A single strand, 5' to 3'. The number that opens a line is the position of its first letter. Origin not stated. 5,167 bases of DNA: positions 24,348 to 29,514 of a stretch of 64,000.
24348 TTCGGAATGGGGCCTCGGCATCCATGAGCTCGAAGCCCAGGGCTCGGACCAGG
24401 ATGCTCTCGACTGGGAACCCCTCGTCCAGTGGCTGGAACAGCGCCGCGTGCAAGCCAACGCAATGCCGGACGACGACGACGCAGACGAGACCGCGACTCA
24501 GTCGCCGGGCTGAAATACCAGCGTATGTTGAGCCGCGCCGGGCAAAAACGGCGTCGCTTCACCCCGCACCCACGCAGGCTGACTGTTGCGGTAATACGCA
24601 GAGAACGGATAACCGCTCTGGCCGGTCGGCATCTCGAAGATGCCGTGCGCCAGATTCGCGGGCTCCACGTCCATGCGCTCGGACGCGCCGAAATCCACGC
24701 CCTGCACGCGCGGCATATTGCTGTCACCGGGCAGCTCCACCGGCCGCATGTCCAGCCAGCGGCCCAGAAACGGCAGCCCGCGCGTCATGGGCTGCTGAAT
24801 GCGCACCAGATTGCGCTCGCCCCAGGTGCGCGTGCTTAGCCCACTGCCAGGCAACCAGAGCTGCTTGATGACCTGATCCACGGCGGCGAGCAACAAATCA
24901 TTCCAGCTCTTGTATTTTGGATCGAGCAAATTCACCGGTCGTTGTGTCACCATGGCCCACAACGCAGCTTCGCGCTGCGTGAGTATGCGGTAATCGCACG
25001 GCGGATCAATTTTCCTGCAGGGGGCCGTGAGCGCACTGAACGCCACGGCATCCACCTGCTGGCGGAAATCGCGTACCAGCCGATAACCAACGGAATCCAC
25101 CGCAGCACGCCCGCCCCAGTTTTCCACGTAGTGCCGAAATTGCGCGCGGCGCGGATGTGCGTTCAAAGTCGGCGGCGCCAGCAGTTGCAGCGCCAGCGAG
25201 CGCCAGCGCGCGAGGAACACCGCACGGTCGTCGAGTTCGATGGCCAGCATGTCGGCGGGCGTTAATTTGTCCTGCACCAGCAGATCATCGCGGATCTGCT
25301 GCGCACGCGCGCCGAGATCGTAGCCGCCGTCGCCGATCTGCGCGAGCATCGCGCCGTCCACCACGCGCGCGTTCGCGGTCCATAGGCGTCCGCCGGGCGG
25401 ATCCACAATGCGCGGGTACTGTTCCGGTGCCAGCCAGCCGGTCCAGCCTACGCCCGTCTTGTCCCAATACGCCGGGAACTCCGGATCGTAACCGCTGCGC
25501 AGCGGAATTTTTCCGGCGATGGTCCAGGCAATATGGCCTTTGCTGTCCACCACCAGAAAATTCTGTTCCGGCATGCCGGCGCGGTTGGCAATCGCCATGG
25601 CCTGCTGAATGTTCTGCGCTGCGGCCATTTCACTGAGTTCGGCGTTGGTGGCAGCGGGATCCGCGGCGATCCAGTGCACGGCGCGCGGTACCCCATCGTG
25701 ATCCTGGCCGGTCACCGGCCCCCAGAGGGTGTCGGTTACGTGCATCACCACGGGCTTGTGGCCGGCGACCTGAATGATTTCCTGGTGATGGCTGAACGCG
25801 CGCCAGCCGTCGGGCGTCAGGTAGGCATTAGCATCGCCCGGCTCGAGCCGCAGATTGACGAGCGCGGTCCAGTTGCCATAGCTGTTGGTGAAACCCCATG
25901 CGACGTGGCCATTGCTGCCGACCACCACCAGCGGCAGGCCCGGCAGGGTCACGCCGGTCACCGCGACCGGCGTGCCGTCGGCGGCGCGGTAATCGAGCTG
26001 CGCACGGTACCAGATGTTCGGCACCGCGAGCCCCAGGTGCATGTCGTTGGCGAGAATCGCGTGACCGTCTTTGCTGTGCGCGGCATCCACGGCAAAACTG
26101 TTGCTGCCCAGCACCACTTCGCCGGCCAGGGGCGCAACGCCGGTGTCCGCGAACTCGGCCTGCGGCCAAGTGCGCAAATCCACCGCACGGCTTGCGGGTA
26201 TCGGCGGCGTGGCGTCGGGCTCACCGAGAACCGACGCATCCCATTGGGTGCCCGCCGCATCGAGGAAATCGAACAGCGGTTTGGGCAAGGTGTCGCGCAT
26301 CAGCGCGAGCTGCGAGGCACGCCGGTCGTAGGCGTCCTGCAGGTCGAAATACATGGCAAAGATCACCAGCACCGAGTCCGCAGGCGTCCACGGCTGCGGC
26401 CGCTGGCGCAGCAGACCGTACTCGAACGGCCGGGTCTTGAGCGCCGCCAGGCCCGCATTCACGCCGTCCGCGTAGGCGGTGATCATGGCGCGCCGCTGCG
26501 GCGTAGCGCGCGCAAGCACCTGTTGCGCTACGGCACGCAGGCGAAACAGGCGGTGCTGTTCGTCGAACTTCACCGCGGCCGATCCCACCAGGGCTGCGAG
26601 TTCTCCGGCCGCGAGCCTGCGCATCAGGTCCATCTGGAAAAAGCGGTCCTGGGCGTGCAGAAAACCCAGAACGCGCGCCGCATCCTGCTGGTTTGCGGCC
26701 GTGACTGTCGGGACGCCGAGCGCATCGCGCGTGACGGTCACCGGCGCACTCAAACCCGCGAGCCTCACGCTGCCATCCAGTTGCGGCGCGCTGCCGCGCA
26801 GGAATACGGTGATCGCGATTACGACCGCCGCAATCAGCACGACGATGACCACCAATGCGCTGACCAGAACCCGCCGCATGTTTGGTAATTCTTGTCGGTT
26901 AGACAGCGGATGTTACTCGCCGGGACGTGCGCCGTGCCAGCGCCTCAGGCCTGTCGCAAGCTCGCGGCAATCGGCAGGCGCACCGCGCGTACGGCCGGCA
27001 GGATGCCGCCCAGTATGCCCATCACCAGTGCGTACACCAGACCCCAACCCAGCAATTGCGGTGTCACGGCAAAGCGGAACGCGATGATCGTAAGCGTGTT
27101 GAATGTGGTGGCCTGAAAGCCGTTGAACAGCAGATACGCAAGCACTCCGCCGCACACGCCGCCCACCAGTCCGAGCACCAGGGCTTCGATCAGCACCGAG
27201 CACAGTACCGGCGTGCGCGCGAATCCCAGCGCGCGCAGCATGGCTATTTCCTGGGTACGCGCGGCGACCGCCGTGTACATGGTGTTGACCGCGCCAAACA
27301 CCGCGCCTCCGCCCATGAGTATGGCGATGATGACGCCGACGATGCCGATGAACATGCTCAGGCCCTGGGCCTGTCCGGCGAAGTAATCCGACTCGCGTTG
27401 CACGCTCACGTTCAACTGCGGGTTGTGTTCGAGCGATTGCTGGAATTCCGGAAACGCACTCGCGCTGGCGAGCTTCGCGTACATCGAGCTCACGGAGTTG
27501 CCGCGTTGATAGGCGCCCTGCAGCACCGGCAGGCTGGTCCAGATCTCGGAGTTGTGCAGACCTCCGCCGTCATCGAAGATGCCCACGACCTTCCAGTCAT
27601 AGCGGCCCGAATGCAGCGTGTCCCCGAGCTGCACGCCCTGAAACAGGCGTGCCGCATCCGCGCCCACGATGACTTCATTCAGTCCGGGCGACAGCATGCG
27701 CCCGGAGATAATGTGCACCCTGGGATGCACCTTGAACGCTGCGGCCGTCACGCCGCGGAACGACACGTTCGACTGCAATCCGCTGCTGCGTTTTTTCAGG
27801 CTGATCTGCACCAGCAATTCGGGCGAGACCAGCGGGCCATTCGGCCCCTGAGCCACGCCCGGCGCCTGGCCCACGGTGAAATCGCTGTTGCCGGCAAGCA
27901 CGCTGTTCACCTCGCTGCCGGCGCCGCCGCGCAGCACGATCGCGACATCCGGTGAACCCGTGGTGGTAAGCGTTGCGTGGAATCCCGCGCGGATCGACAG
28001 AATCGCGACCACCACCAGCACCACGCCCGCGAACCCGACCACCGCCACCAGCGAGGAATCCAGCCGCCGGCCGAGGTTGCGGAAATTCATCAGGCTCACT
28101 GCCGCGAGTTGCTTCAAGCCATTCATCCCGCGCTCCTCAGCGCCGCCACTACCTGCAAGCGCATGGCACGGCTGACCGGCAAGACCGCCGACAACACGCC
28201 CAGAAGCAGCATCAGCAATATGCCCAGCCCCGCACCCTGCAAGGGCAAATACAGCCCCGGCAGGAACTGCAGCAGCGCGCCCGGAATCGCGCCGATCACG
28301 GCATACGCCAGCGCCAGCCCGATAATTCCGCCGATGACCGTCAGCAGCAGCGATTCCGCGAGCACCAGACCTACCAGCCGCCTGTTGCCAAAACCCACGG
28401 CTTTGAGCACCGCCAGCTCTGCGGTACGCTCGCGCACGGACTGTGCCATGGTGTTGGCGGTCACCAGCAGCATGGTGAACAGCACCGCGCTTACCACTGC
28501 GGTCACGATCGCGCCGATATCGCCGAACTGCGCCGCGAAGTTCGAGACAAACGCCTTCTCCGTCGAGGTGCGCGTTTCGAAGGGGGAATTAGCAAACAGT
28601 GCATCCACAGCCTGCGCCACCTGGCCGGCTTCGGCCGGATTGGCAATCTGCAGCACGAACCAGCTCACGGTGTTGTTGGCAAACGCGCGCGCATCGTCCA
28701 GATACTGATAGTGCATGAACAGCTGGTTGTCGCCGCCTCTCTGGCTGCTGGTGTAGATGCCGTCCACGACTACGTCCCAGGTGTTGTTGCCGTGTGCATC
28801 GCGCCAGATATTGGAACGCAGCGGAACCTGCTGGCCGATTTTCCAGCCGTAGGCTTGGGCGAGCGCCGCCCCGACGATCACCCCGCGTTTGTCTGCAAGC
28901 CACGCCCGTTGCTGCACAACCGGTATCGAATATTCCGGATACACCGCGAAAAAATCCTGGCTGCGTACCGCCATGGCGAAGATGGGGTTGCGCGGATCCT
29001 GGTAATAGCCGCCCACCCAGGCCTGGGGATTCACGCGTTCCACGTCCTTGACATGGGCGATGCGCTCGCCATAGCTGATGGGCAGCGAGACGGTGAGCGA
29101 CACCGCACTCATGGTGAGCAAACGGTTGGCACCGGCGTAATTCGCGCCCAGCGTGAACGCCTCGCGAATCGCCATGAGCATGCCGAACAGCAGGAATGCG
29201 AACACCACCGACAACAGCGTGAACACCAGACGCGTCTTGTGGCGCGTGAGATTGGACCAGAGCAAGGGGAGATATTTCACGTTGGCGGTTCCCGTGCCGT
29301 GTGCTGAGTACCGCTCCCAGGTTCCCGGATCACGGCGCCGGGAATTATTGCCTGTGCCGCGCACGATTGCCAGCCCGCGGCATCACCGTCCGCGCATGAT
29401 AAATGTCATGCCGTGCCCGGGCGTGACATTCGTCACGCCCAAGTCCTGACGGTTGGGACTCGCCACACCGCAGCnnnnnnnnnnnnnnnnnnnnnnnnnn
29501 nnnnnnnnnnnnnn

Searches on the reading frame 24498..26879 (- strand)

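Call 74: search_protein_families(library=pfam, proteins=[window:24498-26879:-], max_evalue=0.000001)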
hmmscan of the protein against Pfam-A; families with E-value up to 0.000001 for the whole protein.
window:24498-26879:- (793 aa): 1 family
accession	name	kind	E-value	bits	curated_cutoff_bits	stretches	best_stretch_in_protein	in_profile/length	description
PF01804.23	Penicil_amidase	-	3.4e-148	496.1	21.3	1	46-779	1-667/675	Penicillin amidase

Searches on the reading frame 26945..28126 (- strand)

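Call 74: search_protein_families(library=pfam, proteins=[window:26945-28126:-], max_evalue=0.000001)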
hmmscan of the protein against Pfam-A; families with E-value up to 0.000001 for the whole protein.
window:26945-28126:- (393 aa): 1 family
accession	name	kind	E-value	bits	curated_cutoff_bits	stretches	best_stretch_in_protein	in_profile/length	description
PF02687.27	FtsX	-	3.1e-13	50.2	25.5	1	266-385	2-119/120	FtsX-like permease C-terminal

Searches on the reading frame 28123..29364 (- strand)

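Call 74: search_protein_families(library=pfam, proteins=[window:28123-29364:-], max_evalue=0.000001)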
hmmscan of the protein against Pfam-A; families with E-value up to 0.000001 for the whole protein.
window:28123-29364:- (413 aa): 2 families
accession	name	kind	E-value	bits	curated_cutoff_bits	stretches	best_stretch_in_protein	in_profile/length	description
PF02687.27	FtsX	-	7.7e-17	61.9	25.5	1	291-404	4-119/120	FtsX-like permease C-terminal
PF12704.14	MacB_PCD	-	5.7e-10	40.3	27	1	48-255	3-206/207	MacB-like periplasmic core domain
